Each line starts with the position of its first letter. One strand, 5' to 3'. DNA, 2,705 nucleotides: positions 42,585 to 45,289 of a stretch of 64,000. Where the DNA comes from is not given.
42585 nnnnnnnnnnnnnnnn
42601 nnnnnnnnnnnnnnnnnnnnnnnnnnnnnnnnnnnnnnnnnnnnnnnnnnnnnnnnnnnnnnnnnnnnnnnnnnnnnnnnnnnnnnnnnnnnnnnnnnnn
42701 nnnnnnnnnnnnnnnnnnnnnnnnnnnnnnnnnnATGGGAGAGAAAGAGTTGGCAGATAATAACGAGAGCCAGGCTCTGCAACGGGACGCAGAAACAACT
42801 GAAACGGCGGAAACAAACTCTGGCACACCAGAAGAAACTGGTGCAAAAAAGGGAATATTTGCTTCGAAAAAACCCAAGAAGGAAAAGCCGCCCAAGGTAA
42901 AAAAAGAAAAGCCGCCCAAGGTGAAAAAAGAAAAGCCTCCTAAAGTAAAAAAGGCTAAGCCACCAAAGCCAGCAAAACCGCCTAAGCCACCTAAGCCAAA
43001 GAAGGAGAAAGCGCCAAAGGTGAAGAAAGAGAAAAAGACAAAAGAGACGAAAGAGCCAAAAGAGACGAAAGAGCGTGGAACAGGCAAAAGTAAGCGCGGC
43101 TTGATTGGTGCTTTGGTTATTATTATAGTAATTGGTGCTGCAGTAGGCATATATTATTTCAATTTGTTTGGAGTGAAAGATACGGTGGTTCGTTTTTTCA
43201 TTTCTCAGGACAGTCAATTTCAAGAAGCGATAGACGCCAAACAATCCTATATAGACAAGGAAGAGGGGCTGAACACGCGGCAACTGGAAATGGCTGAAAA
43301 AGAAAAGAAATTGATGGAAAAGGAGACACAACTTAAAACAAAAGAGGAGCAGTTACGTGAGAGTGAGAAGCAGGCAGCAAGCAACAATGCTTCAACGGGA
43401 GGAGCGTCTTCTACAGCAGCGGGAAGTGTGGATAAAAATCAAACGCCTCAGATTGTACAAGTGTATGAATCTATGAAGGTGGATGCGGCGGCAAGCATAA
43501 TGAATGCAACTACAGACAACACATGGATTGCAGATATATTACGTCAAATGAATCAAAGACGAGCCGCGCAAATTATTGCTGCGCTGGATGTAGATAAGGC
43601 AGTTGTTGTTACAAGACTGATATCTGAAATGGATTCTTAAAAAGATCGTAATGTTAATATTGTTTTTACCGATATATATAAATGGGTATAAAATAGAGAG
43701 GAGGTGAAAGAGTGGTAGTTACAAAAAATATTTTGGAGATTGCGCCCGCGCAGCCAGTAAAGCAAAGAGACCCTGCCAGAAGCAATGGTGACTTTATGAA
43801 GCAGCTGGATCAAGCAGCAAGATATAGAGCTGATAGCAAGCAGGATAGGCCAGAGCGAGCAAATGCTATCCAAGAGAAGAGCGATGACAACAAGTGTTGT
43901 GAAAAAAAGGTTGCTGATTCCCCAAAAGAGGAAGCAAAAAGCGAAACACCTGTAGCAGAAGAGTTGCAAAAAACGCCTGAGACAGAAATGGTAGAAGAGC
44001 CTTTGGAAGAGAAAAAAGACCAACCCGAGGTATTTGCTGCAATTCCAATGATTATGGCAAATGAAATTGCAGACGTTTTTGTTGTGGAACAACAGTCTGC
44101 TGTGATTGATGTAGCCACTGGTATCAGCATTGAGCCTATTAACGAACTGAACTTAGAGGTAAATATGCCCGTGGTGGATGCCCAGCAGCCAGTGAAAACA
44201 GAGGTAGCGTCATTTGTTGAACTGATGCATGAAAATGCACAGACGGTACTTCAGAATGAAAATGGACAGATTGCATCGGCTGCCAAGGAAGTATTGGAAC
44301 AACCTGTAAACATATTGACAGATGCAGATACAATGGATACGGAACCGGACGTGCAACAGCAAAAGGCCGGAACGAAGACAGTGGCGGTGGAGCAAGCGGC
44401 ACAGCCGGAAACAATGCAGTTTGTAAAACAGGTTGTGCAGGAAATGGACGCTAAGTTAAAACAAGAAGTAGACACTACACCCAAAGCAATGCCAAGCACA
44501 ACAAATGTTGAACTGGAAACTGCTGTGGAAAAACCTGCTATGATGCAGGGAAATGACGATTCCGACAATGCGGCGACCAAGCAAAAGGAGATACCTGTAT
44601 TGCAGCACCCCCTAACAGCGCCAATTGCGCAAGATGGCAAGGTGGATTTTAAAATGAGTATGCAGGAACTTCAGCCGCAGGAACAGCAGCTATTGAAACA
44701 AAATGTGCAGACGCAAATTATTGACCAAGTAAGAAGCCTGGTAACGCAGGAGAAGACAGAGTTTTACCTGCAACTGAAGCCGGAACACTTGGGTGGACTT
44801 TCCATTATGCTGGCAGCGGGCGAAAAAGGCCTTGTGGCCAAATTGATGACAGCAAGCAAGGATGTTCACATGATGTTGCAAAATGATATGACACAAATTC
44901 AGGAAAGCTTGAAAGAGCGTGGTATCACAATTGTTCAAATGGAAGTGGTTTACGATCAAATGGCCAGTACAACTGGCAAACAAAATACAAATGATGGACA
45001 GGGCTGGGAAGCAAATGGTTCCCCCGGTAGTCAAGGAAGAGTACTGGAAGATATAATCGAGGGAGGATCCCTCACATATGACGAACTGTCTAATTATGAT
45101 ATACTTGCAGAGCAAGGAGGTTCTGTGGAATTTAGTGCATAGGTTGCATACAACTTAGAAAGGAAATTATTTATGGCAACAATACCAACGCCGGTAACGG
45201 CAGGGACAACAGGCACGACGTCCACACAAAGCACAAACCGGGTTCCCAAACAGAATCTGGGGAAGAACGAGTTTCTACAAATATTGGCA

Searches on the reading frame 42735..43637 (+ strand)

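Call 32: search_protein_families(library=pfam, proteins=[window:42735-43637:+], max_evalue=0.01)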
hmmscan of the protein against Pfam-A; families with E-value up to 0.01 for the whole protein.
window:42735-43637:+ (301 aa): 3 families
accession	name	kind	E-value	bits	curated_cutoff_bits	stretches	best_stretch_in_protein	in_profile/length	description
PF03448.22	MgtE_N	-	0.00032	21.6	25.9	1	239-293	5-70/102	MgtE intracellular N domain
PF08286.16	Spc24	-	0.0035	18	25.3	1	186-259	13-69/109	Spc24 subunit of Ndc80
PF12072.13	RNase_Y_N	-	0.0037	17.2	32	1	172-263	87-179/201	RNase Y N-terminal region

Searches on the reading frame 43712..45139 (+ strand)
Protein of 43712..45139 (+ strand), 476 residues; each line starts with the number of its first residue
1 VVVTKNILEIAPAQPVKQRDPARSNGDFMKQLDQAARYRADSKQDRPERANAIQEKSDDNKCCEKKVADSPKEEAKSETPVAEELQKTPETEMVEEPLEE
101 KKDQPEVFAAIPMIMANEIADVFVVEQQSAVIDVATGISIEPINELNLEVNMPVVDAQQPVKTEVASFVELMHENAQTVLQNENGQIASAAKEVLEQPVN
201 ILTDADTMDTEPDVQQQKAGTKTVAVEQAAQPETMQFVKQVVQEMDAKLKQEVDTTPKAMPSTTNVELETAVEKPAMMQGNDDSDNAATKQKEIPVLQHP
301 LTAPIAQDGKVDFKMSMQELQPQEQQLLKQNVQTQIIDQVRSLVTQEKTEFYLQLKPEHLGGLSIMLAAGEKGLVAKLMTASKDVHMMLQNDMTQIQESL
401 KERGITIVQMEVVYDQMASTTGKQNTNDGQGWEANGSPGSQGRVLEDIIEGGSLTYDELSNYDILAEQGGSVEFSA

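Call 32: search_protein_families(library=pfam, proteins=[window:43712-45139:+], max_evalue=0.01)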
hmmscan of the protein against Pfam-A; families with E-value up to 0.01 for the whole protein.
window:43712-45139:+ (476 aa): 1 family
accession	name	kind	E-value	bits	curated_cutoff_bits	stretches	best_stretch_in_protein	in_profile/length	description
PF02120.21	Flg_hook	-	3.7e-11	43.1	29.8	1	339-414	3-78/85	Flagellar hook-length control protein FliK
